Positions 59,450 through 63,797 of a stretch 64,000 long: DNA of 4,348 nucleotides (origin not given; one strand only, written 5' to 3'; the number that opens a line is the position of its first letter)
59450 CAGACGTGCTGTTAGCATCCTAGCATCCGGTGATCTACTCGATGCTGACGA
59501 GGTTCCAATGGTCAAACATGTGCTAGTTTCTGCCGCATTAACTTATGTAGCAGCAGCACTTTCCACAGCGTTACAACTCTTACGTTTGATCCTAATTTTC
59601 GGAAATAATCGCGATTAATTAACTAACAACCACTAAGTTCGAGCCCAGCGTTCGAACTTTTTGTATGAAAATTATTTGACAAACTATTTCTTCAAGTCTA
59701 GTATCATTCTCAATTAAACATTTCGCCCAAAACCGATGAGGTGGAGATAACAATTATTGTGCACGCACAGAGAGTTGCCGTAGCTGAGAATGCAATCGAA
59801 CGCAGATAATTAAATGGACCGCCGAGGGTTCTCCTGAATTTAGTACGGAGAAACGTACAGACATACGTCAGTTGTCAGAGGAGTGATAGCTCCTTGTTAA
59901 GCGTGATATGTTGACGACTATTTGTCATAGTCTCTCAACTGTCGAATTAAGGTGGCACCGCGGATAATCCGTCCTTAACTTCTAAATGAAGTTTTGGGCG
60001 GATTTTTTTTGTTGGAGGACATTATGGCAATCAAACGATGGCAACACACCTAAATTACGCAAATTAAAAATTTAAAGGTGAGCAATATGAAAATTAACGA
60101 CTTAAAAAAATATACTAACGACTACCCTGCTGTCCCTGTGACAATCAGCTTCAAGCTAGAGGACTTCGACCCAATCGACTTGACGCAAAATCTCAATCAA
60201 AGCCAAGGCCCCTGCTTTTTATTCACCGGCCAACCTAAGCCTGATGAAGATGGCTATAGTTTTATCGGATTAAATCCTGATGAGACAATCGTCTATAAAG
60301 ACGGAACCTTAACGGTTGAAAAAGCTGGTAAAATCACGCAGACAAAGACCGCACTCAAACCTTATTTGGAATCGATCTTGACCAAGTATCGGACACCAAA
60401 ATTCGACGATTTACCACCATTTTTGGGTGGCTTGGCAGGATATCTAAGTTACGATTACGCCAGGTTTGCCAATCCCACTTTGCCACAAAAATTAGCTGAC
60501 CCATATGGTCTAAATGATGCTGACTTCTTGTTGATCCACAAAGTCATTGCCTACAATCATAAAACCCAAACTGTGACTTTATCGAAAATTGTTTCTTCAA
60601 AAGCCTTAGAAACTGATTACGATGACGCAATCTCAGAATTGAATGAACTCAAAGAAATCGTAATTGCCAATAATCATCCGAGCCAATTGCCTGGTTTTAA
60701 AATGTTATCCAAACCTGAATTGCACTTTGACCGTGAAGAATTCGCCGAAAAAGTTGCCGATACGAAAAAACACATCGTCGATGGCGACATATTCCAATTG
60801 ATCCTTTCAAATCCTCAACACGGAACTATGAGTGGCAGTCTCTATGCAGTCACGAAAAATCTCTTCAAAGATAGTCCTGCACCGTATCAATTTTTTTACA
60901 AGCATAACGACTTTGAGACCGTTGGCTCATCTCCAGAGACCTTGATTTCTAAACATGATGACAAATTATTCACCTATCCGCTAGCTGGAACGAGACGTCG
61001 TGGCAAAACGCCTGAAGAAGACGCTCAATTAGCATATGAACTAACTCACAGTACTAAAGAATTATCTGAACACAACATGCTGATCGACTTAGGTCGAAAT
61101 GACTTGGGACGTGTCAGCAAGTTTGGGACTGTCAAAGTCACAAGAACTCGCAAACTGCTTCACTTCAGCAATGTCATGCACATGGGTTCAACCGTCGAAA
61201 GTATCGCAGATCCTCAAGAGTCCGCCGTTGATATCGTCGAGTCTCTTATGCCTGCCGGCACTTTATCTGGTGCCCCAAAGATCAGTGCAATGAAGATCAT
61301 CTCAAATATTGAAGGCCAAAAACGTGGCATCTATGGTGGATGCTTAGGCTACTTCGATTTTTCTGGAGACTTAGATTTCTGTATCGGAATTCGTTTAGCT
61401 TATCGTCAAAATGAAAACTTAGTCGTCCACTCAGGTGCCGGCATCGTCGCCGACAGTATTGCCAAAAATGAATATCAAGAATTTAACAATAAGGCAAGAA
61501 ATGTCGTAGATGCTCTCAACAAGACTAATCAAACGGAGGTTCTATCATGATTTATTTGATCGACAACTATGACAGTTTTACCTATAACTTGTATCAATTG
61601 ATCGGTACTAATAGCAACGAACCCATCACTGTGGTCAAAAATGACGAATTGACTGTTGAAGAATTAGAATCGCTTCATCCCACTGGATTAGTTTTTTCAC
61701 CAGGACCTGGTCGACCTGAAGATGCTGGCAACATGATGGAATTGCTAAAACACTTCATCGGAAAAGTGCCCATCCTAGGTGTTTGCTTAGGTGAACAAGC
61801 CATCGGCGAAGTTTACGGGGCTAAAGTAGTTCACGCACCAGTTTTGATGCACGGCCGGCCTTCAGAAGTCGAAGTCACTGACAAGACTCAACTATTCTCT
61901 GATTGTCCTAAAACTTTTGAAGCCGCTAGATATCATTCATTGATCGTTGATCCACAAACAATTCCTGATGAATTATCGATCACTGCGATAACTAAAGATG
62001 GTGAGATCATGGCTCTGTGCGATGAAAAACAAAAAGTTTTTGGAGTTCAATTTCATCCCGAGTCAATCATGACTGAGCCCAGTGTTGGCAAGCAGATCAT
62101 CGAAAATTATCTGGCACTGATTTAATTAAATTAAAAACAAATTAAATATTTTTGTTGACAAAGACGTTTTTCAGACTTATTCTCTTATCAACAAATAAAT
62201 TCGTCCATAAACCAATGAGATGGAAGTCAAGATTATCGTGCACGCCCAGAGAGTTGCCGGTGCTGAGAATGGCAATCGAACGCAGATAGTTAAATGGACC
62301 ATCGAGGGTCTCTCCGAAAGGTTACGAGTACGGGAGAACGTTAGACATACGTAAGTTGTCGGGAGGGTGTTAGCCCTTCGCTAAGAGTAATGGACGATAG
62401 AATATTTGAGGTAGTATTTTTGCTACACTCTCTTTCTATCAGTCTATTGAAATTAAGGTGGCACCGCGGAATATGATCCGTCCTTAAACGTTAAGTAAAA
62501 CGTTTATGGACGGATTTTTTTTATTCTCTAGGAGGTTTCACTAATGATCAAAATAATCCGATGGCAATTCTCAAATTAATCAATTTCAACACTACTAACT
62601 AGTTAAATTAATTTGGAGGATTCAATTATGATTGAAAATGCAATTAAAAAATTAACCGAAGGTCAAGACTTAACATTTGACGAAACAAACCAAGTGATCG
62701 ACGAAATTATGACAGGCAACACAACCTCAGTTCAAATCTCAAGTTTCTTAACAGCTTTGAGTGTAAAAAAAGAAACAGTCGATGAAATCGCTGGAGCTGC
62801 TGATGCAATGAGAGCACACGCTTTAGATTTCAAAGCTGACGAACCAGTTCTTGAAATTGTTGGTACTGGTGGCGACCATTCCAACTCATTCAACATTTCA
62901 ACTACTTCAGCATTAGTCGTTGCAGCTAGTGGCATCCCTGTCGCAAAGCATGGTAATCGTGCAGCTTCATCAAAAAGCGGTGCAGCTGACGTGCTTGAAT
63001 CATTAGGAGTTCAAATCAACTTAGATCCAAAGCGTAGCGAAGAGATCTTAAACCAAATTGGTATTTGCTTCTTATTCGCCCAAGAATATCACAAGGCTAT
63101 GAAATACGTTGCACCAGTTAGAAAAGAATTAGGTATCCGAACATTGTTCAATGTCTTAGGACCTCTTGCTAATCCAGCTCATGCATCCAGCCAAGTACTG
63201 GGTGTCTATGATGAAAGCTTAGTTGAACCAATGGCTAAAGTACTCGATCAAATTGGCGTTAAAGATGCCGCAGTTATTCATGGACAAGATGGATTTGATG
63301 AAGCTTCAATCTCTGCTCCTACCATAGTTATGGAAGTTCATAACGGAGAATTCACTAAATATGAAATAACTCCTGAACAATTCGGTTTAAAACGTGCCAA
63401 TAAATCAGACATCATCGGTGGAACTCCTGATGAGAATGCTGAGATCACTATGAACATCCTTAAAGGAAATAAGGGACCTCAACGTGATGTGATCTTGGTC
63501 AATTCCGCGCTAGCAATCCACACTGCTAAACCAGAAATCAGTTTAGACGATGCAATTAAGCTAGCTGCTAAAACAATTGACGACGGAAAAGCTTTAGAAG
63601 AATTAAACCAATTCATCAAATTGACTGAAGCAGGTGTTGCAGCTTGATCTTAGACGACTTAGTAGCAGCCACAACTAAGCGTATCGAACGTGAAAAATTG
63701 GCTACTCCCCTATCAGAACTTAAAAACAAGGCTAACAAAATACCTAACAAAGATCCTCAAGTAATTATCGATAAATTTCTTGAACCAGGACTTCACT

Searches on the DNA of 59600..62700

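Call 96: search_rna_families(source=window, start=59600, end=62700, threshold=evalue, max_evalue=1)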
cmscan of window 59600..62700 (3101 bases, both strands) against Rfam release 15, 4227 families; matches with E-value up to 1: 3.
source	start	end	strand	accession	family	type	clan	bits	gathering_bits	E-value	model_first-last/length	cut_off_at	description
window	59727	59979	+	RF00230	T-box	Cis-reg; leader;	-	89.8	93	1.5e-19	1-219/219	no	T-box leader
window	62206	62488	+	RF00230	T-box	Cis-reg; leader;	-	89.2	93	2.3e-19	1-219/219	no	T-box leader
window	59717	59809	+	RF02081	STnc550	Gene; sRNA;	-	16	48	0.79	1-388/388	no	Enterobacterial sRNA STnc550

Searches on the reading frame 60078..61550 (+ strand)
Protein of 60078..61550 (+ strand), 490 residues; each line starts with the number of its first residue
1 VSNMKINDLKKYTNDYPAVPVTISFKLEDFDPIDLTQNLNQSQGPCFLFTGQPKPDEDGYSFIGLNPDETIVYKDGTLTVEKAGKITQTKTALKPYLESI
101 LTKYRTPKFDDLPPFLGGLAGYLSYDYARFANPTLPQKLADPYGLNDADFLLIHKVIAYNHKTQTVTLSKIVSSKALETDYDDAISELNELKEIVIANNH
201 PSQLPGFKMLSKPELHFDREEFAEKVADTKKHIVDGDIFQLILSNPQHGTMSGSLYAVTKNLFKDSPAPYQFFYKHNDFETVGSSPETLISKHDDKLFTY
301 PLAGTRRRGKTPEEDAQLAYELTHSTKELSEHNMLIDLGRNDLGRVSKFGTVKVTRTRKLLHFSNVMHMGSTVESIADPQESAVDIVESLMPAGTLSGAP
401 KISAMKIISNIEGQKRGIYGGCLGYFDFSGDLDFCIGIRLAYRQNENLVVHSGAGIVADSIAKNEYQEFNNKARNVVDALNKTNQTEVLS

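Call 93: search_protein_families(library=pfam, proteins=[window:60078-61550:+], max_evalue=0.00001)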
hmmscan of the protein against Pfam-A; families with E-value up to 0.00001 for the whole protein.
window:60078-61550:+ (490 aa): 2 families
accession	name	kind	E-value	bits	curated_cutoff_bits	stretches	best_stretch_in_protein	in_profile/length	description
PF00425.24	Chorismate_bind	-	4.2e-82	276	27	1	219-472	2-257/257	chorismate binding enzyme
PF04715.19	Anth_synt_I_N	-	5.7e-25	88.7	23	1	29-168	2-140/140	Anthranilate synthase component I, N terminal region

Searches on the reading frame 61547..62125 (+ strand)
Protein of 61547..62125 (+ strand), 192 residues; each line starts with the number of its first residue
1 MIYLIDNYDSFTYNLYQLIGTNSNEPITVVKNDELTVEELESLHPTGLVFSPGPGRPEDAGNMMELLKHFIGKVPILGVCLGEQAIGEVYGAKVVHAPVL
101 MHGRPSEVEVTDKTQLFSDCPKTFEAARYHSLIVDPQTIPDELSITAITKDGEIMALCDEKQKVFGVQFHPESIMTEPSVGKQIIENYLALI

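Call 93: search_protein_families(library=pfam, proteins=[window:61547-62125:+], max_evalue=0.00001)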
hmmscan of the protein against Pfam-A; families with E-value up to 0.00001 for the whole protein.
window:61547-62125:+ (192 aa): 2 families
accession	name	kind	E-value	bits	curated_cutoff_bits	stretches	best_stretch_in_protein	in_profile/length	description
PF00117.34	GATase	-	1.8e-50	171.7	22.8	1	4-178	2-178/190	Glutamine amidotransferase class-I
PF07722.19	Peptidase_C26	-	2e-09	38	20.5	1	72-172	104-219/219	Peptidase C26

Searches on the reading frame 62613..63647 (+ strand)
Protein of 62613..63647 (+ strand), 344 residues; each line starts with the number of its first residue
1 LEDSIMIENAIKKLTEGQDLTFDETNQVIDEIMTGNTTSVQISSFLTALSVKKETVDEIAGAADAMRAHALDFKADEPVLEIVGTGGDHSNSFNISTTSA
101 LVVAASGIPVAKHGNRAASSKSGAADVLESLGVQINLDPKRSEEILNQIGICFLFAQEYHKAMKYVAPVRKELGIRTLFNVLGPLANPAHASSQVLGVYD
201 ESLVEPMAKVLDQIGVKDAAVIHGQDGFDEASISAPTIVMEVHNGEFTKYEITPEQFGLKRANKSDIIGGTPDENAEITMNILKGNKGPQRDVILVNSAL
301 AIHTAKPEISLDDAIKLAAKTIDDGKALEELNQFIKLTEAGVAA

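Call 93: search_protein_families(library=pfam, proteins=[window:62613-63647:+], max_evalue=0.00001)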
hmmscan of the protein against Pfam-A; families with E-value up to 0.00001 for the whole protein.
window:62613-63647:+ (344 aa): 2 families
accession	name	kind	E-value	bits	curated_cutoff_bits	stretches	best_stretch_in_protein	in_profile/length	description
PF00591.27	Glycos_transf_3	-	3.9e-93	312.2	27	1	78-328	3-253/253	Glycosyl transferase family, a/b domain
PF02885.22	Glycos_trans_3N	-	8.6e-25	86.7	26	1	10-70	3-63/63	Glycosyl transferase family, helical bundle domain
